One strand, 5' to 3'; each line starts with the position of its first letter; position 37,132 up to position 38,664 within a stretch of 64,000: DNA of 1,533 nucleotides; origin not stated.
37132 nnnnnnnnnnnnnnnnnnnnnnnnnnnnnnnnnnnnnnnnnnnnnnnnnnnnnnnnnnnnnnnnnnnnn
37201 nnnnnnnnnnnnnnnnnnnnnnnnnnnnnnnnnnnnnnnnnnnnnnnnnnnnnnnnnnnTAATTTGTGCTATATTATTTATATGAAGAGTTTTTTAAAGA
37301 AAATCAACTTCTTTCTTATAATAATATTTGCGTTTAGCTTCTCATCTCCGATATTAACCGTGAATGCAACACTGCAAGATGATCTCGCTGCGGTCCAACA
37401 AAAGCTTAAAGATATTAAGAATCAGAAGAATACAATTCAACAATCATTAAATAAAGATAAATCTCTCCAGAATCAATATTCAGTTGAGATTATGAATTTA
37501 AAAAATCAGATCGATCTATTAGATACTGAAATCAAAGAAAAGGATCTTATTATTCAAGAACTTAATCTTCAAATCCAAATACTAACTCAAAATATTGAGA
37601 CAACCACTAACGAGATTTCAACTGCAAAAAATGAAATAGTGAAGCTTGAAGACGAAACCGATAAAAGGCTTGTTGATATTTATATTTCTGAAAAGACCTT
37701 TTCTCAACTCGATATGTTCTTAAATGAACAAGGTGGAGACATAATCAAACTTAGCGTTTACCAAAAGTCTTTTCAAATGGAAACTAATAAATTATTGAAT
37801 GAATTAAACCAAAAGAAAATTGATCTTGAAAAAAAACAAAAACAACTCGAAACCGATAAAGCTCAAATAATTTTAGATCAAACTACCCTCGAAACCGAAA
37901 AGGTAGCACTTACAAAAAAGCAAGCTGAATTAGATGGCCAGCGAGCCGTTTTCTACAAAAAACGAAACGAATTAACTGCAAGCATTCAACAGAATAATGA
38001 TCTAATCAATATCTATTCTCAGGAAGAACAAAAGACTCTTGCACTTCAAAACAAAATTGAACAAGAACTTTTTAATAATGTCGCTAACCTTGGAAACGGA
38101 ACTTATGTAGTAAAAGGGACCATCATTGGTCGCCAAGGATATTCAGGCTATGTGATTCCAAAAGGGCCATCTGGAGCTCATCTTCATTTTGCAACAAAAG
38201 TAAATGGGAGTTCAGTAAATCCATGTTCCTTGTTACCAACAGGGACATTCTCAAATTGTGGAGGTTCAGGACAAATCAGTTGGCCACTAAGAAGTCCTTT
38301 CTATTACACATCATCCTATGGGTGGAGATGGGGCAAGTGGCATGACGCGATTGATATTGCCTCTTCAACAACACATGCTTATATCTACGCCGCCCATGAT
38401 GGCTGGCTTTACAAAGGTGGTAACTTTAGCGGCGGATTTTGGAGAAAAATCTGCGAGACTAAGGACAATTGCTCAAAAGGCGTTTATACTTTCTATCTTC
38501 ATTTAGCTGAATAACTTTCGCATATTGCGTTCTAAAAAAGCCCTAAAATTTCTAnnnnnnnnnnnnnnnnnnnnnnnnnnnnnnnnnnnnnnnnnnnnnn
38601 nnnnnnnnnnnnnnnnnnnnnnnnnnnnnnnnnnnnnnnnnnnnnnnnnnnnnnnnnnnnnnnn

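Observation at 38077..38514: Circularly permuted M23 (LytM) domain in the EnvC-like protein downstream of FtsEX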

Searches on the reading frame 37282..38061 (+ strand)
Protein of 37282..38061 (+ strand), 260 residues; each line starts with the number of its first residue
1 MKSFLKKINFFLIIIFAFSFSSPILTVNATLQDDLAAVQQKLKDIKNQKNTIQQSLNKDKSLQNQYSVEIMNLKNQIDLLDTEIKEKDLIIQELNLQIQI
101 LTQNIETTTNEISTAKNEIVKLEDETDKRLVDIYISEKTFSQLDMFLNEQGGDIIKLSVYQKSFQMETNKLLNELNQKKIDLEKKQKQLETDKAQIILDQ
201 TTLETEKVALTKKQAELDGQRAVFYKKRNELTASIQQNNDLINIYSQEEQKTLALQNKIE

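Call 53: search_solved_structures(query=window:37282-38061:+, max_evalue=1)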
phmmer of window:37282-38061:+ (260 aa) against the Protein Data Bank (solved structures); distinct sequences matched with E-value up to 1: 1.
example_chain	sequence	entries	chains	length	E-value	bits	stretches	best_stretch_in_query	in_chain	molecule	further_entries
5gvv_A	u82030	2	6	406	0.038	17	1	112-177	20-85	Glycosyl transferase family 8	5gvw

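Call 59: search_protein_families(library=pfam, proteins=[window:37282-38061:+], max_evalue=1)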
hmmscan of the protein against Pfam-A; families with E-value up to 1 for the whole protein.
window:37282-38061:+ (260 aa): 5 families
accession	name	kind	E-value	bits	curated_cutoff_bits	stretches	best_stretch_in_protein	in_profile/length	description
PF11932.13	DUF3450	-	0.0045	16.8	32.6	1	25-108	8-91/241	Protein of unknown function (DUF3450)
PF08614.16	ATG16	-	0.0095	16.6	33.7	1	29-137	84-191/200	Autophagy protein 16 (ATG16)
PF13863.11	DUF4200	-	0.011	16.4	29.7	1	29-94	41-106/119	Domain of unknown function (DUF4200)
PF24423.1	OVT1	-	0.057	14.3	30.9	1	41-133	2-97/100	Major antigen, helical domain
PF20492.3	ERM_helical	-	0.29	11.6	40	0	37-129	10-102/120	Ezrin/radixin/moesin, alpha-helical domain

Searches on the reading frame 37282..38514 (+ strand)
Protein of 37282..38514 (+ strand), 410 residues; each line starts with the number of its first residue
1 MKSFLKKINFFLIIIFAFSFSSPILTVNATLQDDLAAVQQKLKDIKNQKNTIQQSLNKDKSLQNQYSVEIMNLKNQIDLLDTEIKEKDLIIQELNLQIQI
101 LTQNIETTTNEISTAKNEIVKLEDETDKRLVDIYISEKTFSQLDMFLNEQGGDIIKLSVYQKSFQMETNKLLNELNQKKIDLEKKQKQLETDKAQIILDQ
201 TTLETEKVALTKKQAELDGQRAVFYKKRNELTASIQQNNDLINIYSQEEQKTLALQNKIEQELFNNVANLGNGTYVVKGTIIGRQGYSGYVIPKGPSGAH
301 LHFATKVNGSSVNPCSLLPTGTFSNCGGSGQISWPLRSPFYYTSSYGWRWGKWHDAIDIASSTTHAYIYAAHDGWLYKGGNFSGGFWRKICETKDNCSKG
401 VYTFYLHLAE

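Call 3: search_protein_families(library=pfam, proteins=[window:37282-38511:+], max_evalue=10)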
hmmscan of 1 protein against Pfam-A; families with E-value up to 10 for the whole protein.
window:37282-38511:+ (410 aa): 7 families
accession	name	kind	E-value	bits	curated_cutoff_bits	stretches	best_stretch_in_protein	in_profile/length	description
PF01551.29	Peptidase_M23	-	5.4e-08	33.4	28.7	2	270-314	57-96/96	Peptidase family M23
PF11932.13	DUF3450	-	0.012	15.4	32.6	1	25-108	8-91/241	Protein of unknown function (DUF3450)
PF13863.11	DUF4200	-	0.017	15.9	29.7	1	29-94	41-106/119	Domain of unknown function (DUF4200)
PF08614.16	ATG16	-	0.024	15.2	33.7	1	29-137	84-191/200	Autophagy protein 16 (ATG16)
PF24423.1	OVT1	-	0.55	11.1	30.9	1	41-133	2-97/100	Major antigen, helical domain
PF09036.15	Bcr-Abl_Oligo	-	1.7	9.1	23.1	1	171-207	29-65/73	Bcr-Abl oncoprotein oligomerisation domain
PF20492.3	ERM_helical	-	3.6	8.1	40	1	37-129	10-102/120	Ezrin/radixin/moesin, alpha-helical domain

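Call 4: search_protein_families(library=ncbifam, proteins=[window:37282-38511:+], max_evalue=10)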
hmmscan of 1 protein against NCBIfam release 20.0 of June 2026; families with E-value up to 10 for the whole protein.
window:37282-38511:+ (410 aa): 11 families
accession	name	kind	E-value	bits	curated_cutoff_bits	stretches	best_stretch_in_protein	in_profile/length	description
TIGR02168.1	SMC_prok_B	equivalog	2.8e-06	25.4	567.35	1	31-260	286-927/1181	chromosome segregation protein SMC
NF052530.1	Heli_ShapePgp3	exception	1.2e-05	24.6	300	1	271-317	222-263/270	peptidoglycan metallopeptidase Pgp3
TIGR04523.1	Mplasa_alph_rch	subfamily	0.00068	17.7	270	1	28-263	358-591/745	helix-rich protein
TIGR02169.1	SMC_prok_A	equivalog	0.001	16.9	729.4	1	33-259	717-937/1165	chromosome segregation protein SMC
NF045780.1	TrlF_fam_ATP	equivalog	0.0055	15.5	350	1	32-266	469-706/944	TrlF family AAA-like ATPase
TIGR04211.1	SH3_and_anchor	equivalog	0.0076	15.9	65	1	25-129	58-165/198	TIGR04211 family SH3 domain-containing protein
NF033930.1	pneumo_PspA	exception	0.33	9.6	850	1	38-248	113-330/659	pneumococcal surface protein A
NF041035.1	Rad50_Halo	equivalog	0.42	8.9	1000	1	30-258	210-434/883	DNA double-strand break repair ATPase Rad50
NF045487.1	ASRP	equivalog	0.66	8.5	300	1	34-126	349-445/593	archaea-specific SMC-related protein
NF033885.1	conj_TraP_IncI1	equivalog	2.3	7.9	135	1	4-125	16-136/217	conjugal transfer protein TraP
NF002572.0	PRK02224.1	equivalog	3.6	5.7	1087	1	30-194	276-436/888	DNA double-strand break repair ATPase Rad50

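Call 52: find_encoding_contigs(protein=window:37282-38514:+, flank=3000, max_places=4)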
Protein window:37282-38514:+ (410 aa): 5 contigs read that carry it; 2 places shown.
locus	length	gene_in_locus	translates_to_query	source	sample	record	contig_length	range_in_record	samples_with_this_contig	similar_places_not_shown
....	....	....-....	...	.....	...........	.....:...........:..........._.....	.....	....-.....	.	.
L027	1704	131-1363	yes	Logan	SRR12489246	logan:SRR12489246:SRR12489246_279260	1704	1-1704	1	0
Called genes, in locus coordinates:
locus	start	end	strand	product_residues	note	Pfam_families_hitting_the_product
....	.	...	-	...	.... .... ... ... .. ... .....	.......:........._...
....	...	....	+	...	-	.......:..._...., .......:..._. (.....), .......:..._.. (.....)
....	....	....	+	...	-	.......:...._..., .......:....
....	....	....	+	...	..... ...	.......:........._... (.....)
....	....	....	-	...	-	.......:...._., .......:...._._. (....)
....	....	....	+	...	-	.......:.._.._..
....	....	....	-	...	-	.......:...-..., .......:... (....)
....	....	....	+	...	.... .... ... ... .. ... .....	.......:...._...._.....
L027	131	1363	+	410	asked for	PF01551:Peptidase_M23 (faint)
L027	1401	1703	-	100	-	?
